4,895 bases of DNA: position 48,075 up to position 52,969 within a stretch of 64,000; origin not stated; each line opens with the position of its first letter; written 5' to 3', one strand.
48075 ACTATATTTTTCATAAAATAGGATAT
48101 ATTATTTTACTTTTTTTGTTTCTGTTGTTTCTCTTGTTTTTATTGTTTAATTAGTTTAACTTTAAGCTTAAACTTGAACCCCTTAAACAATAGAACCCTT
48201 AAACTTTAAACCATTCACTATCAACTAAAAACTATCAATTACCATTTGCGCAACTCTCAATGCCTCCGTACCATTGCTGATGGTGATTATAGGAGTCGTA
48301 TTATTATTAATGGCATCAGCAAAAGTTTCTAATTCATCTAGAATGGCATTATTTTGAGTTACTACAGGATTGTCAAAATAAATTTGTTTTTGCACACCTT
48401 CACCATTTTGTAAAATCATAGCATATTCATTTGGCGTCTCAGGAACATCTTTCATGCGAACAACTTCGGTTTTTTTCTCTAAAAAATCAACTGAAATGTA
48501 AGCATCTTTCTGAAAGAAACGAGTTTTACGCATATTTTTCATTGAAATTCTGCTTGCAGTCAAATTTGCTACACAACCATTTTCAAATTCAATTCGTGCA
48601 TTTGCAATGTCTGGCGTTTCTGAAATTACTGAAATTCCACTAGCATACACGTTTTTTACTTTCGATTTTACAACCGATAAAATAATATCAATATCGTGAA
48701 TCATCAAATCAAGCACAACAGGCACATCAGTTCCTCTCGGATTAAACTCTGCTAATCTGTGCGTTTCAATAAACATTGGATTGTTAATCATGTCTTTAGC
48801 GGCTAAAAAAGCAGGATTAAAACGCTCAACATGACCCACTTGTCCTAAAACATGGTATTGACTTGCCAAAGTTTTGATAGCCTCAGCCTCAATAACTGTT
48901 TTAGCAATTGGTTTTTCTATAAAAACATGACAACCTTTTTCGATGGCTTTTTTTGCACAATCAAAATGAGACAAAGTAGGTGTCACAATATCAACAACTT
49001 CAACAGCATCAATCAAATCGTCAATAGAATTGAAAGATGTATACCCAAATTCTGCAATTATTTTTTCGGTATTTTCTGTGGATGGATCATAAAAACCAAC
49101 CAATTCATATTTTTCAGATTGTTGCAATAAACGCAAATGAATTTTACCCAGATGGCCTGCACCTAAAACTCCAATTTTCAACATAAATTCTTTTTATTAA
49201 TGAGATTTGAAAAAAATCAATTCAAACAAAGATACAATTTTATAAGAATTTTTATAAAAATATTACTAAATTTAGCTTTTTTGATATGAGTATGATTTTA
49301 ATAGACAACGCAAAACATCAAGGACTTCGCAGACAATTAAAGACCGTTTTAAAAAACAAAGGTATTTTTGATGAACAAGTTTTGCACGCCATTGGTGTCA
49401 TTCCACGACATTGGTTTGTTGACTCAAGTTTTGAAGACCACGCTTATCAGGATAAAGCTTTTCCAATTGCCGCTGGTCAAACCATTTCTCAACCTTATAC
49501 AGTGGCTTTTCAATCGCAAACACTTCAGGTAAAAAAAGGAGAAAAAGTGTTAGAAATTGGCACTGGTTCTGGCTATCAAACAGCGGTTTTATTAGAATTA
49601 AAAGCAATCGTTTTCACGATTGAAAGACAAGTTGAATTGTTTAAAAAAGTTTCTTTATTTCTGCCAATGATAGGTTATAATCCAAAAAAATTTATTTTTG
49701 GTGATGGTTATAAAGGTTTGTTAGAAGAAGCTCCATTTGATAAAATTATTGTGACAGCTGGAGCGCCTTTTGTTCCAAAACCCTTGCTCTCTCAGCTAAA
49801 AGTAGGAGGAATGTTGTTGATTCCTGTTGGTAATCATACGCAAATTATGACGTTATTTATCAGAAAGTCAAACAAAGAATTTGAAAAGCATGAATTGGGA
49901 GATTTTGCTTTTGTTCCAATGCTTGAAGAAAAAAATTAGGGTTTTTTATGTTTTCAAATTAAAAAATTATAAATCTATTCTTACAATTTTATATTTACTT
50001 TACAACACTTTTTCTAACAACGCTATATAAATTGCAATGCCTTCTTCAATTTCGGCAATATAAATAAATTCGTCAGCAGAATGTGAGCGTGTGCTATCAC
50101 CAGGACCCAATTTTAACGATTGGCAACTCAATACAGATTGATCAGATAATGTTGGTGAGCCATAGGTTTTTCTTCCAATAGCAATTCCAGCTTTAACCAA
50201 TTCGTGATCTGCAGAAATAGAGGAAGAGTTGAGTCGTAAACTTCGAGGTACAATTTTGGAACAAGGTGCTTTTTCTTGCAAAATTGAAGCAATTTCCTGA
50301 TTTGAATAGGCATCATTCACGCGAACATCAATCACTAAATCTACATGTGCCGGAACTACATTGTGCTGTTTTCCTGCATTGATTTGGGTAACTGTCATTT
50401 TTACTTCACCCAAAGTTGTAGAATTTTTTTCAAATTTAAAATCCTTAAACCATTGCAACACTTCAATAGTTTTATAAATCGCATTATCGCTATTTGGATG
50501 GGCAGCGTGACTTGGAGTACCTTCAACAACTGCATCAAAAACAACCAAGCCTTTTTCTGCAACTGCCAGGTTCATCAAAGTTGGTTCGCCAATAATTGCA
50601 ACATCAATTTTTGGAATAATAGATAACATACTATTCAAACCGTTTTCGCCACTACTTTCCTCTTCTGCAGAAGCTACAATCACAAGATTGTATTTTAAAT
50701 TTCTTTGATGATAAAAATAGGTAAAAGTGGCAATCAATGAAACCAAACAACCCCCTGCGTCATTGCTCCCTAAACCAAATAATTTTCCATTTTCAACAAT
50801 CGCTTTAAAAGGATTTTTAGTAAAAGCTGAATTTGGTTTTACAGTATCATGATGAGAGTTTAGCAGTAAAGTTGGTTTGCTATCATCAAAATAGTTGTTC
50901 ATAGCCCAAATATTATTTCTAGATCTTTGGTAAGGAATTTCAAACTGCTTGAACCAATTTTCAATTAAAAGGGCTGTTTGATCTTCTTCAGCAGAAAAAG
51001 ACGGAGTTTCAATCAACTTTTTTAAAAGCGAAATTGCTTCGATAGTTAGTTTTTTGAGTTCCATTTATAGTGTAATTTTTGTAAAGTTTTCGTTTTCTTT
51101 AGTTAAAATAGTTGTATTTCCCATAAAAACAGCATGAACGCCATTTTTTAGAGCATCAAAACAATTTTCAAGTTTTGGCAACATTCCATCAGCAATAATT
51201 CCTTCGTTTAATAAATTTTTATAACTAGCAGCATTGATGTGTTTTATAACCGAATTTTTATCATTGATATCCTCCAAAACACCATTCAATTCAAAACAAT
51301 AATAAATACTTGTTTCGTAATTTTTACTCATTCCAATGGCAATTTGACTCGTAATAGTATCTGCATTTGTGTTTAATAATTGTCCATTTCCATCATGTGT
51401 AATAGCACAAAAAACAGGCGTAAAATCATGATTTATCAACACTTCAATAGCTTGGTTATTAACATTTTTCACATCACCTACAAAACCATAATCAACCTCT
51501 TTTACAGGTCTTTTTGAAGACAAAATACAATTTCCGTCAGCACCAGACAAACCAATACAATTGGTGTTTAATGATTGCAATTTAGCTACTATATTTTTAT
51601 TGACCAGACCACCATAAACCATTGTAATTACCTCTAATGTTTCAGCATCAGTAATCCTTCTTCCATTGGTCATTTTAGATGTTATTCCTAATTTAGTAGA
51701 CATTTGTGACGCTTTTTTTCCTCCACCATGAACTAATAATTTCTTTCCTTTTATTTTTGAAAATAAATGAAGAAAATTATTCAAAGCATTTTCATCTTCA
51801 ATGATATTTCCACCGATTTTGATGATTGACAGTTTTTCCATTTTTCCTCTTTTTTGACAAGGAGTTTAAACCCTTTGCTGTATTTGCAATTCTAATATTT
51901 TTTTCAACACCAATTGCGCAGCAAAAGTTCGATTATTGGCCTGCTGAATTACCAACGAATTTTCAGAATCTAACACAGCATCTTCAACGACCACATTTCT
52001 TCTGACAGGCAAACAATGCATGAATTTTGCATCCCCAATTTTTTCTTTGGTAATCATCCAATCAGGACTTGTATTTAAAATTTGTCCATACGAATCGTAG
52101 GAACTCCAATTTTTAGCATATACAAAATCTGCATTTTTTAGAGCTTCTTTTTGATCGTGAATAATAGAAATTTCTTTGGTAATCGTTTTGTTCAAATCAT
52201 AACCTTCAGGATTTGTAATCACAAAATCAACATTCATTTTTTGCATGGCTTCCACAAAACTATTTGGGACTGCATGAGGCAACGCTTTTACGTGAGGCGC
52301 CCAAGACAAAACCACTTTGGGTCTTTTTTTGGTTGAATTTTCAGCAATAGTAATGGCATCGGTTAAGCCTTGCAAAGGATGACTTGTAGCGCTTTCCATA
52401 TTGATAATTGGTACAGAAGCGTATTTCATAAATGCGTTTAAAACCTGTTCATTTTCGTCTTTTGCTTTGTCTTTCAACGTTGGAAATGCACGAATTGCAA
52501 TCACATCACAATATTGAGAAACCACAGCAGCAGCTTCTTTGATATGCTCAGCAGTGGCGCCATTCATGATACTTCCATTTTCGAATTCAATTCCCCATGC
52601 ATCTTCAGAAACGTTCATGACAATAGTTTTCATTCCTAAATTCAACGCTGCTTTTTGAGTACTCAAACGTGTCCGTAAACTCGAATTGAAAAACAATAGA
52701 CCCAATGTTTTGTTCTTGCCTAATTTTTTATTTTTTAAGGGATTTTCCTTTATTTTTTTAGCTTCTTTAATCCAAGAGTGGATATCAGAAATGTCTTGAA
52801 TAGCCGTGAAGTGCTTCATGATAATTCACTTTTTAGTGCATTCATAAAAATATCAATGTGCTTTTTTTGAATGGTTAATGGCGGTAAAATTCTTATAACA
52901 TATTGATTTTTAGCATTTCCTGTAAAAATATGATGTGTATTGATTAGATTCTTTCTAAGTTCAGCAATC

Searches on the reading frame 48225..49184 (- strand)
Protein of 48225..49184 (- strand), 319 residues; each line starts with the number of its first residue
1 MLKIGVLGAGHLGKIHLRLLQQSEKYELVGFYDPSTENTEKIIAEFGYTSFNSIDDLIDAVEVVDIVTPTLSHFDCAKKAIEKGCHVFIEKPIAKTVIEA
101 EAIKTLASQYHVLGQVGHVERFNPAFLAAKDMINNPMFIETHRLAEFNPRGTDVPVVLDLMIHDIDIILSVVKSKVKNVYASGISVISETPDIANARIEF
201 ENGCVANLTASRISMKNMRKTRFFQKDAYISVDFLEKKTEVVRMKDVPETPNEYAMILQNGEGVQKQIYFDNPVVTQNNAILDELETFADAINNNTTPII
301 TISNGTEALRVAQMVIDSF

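Call 4: search_protein_families(library=ncbifam, proteins=[window:48225-49184:-])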
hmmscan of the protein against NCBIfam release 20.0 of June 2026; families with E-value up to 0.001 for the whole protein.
window:48225-49184:- (319 aa): 11 families
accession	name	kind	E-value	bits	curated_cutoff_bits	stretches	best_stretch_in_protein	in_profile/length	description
NF040723.1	UDP-GlcNAcDh_Arch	equivalog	1e-52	179.5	450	1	2-243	1-248/302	UDP-N-acetylglucosamine 3-dehydrogenase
TIGR04380.1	myo_inos_iolG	equivalog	3.1e-34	118.3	355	1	1-213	1-232/330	inositol 2-dehydrogenase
NF052679.1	InsChiInosDhIolG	equivalog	1.3e-14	54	540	1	2-179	3-192/343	bifunctional inositol 2-dehydrogenase/D-chiro-inositol 1-dehydrogenase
NF008607.0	PRK11579.1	subfamily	1.9e-12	46.9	330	1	2-138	5-142/346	oxidoreductase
NF052479.1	LevoglcsnDh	equivalog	1.2e-11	43.9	650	1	35-135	45-148/386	levoglucosan dehydrogenase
NF058563.1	BT_2159_fam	equivalog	3.1e-11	42.9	650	1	2-295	1-293/350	disaccharide 3-dehydrogenase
NF058561.1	BT_2158_fam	equivalog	1.3e-10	40.4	750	1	3-135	37-171/487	glycoside 3-dehydrogenase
NF007574.0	PRK10206.1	equivalog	1.4e-10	40.8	352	1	19-136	22-141/345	oxidoreductase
NF041392.1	XylDh_Gfo6_Halo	equivalog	5.9e-08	31.9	350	1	47-137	70-159/350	D-xylose 1-dehydrogenase Gfo6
NF009830.0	PRK13304.1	equivalog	2.4e-07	30.5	267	1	1-89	1-90/265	aspartate dehydrogenase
TIGR01761.1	thiaz-red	subfamily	6.3e-05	22.6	188.8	1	11-178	12-176/350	thiazolinyl imide reductase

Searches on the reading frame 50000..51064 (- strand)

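Call 4: search_protein_families(library=ncbifam, proteins=[window:50000-51064:-])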
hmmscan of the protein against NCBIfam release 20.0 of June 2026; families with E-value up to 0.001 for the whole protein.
window:50000-51064:- (354 aa): 49 families (the best 25 are shown)
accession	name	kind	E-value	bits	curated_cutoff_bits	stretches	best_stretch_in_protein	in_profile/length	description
TIGR01910.1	DapE-ArgE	subfamily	6.6e-41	140.7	217.6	1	11-345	1-373/373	ArgE/DapE family deacylase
NF009557.0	PRK13009.1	equivalog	2.7e-34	118.9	284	1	9-353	4-374/377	succinyl-diaminopimelate desuccinylase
NF009555.0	PRK13004.1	equivalog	7.7e-33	113.9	321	1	5-259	12-272/399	YgeY family selenium metabolism-linked hydrolase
NF006365.0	PRK08588.1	subfamily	1.2e-32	113.7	289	1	9-352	8-379/383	succinyl-diaminopimelate desuccinylase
NF006399.0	PRK08651.1-2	equivalog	2.2e-31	109.3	381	1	55-342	58-393/405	succinyl-diaminopimelate desuccinylase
NF003474.0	PRK05111.1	equivalog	1.8e-30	106.1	460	1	10-352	8-379/383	acetylornithine deacetylase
TIGR01892.1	AcOrn-deacetyl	equivalog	4.7e-30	104.9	297.7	1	14-345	3-360/365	acetylornithine deacetylase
NF003367.0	PRK04443.1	equivalog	1.1e-29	103.9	363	1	6-352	5-344/349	[LysW]-lysine hydrolase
TIGR01900.1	dapE-gram_pos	equivalog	7.4e-29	100.7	304.2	1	9-349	4-349/351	succinyl-diaminopimelate desuccinylase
TIGR01246.1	dapE_proteo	equivalog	9.5e-29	100.5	361.8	1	11-351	2-368/370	succinyl-diaminopimelate desuccinylase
NF005710.0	PRK07522.1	subfamily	1e-28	100.6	412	1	8-267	8-284/391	acetylornithine deacetylase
TIGR01902.1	dapE-lys-deAc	subfamily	5.4e-28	98.2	163.1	1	13-352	2-336/340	N-acetyl-ornithine/N-acetyl-lysine deacetylase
NF001747.0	PRK00466.1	equivalog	4.7e-26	91.4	288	1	10-352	12-341/346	N-acetyl-lysine deacetylase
NF006402.0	PRK08651.1-5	equivalog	7.9e-26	90.9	369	1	9-265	4-261/369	succinyl-diaminopimelate desuccinylase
NF006400.0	PRK08651.1-3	equivalog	1.2e-23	83.6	374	1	59-256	79-292/410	succinyl-diaminopimelate desuccinylase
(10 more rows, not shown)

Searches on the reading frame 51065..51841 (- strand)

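Call 4: search_protein_families(library=ncbifam, proteins=[window:51065-51841:-])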
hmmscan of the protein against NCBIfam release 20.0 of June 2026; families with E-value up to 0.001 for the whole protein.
window:51065-51841:- (258 aa): 9 families
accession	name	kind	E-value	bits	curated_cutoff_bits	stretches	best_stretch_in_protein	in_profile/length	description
TIGR00761.1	argB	equivalog_domain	5.2e-55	186.5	151.3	1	6-238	3-229/231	acetylglutamate kinase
NF010659.0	PRK14058.1-1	equivalog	2.8e-34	118.5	223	1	6-244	3-250/267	[LysW]-aminoadipate kinase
NF010662.0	PRK14058.1-4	equivalog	5.3e-28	97.9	194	1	5-244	2-245/264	[LysW]-aminoadipate/[LysW]-glutamate kinase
NF010661.0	PRK14058.1-3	equivalog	9.4e-23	80.7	251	1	6-242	4-252/283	acetylglutamate/acetylaminoadipate kinase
NF003387.0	PRK04531.1-2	equivalog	5.2e-22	77.9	426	1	2-231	36-255/441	acetylglutamate kinase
NF003386.0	PRK04531.1-1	equivalog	1.8e-16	60.1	417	1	3-231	42-260/442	acetylglutamate kinase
NF003641.0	PRK05279.1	equivalog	1.4e-15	57.1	344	1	3-238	26-264/441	amino-acid N-acetyltransferase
TIGR01890.1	N-Ac-Glu-synth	equivalog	2.7e-13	49.6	202.85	1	5-238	20-252/429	amino-acid N-acetyltransferase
NF010660.0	PRK14058.1-2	equivalog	1.5e-11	44.6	241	1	5-240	2-239/249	[LysW]-aminoadipate/[LysW]-glutamate kinase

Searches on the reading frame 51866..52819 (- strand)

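Call 4: search_protein_families(library=ncbifam, proteins=[window:51866-52819:-])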
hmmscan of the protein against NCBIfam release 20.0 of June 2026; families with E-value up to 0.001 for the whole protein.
window:51866-52819:- (317 aa): 16 families
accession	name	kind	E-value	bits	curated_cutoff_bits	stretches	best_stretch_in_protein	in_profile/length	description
NF003384.0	PRK04523.1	equivalog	1.1e-91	307.4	288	1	1-309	3-333/336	N-acetylornithine carbamoyltransferase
NF001986.0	PRK00779.1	subfamily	2.6e-47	161.5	306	1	1-310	5-305/307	ornithine carbamoyltransferase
TIGR00658.1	orni_carb_tr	equivalog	1.8e-40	139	280.85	1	2-309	1-303/304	ornithine carbamoyltransferase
TIGR04384.1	putr_carbamoyl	exception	4.8e-34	118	500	1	7-309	13-307/330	putrescine carbamoyltransferase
NF011380.0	PRK14805.1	equivalog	2.8e-28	98.9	421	1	1-309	1-300/302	ornithine carbamoyltransferase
NF002032.1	PRK00856.1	equivalog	8.9e-25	87.5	263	1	3-308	2-296/297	aspartate carbamoyltransferase catalytic subunit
TIGR00670.1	asp_carb_tr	equivalog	3.7e-23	82.1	236.95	1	2-309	1-303/304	aspartate carbamoyltransferase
NF003286.0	PRK04284.1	subfamily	3.8e-16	59.1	515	1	9-272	19-276/332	ornithine carbamoyltransferase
TIGR03316.1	ygeW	equivalog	4.6e-15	55.4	500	1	22-243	44-274/391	knotted carbamoyltransferase YgeW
NF005538.0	PRK07200.1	equivalog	2.1e-14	53.3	453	1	19-243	44-277/396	knotted carbamoyltransferase YgeW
NF002470.0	PRK01713.1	equivalog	1.1e-12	48.1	545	1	17-276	28-281/334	ornithine carbamoyltransferase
NF011379.0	PRK14804.1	equivalog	1.8e-12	47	373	1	2-310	7-310/311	ornithine carbamoyltransferase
NF009213.0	PRK12562.1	subfamily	2.9e-11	43.3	559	1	4-271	9-276/334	ornithine carbamoyltransferase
NF006046.0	PRK08192.1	equivalog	1.4e-08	34.4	512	1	21-166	28-155/339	aspartate carbamoyltransferase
NF008853.0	PRK11891.1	equivalog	4.4e-08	32.2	560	1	37-271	128-357/430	aspartate carbamoyltransferase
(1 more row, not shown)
